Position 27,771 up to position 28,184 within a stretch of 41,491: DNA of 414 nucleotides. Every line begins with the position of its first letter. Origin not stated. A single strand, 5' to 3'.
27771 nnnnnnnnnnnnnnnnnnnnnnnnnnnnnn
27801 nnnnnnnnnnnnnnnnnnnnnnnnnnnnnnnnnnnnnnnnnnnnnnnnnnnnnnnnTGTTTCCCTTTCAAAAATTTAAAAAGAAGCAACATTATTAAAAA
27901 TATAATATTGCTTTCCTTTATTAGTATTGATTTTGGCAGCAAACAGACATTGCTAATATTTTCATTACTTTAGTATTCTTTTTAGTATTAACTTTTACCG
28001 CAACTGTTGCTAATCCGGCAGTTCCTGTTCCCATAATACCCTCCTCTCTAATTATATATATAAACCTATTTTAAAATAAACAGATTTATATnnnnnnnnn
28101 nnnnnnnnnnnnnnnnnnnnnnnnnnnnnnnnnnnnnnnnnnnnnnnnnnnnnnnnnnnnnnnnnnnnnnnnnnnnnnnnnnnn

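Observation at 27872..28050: Untracked 37-aa ORF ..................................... as candidate precursor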

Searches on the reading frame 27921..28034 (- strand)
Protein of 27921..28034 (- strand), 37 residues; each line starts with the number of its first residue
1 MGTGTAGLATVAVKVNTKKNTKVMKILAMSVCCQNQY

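Call 4: search_protein_families(library=pfam, proteins=[window:27921-28034:-], max_evalue=0.01)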
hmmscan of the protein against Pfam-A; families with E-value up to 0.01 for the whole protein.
window:27921-28034:- (37 aa): 0 families

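Call 5: search_protein_families(library=ncbifam, proteins=[window:27921-28034:-], max_evalue=0.01)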
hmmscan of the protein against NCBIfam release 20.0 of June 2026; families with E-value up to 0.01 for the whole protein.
window:27921-28034:- (37 aa): 0 families

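Call 6: list_cluster_members(proteins=[window:27921-28034:-, window:28092-29384:-, window:26873-27856:-, window:25475-26617:-, window:25188-25475:-])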
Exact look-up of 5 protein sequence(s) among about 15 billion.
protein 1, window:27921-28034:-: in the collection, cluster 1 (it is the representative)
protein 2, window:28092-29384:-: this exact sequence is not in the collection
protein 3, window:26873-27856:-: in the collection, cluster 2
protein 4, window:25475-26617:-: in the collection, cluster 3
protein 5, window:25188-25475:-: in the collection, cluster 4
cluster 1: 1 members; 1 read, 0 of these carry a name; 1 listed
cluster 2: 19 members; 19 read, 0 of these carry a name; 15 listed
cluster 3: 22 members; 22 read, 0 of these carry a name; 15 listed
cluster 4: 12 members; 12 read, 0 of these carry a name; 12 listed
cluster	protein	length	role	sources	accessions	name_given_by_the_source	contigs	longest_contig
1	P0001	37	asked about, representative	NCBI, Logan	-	-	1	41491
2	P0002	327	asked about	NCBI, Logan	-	-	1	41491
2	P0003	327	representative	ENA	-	-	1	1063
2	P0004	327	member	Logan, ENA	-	-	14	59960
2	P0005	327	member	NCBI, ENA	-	-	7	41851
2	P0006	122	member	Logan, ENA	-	-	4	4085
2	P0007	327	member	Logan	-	-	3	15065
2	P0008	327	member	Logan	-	-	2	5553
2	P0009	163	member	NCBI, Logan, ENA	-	-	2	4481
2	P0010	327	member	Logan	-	-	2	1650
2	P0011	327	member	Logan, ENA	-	-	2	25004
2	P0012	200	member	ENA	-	-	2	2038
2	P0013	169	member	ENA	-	-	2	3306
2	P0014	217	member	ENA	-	-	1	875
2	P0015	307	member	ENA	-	-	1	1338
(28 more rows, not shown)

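Call 72: search_protein_families(library=ncbifam, alignment_id=A4, max_evalue=10)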
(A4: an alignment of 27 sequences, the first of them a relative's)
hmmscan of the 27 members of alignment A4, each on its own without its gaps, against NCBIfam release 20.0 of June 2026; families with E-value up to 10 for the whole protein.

A. member 1, P0001 (37 aa): 0 families

B. families by the number of members that match (of 27 scanned): 3 families
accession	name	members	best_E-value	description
TIGR02959.1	SigZ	2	0.014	RNA polymerase sigma factor SigZ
NF007215.0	PRK09637.1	1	0.014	RNA polymerase sigma factor SigZ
NF051481.1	EbrA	1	0.12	SMR family multidrug efflux transporter EbrA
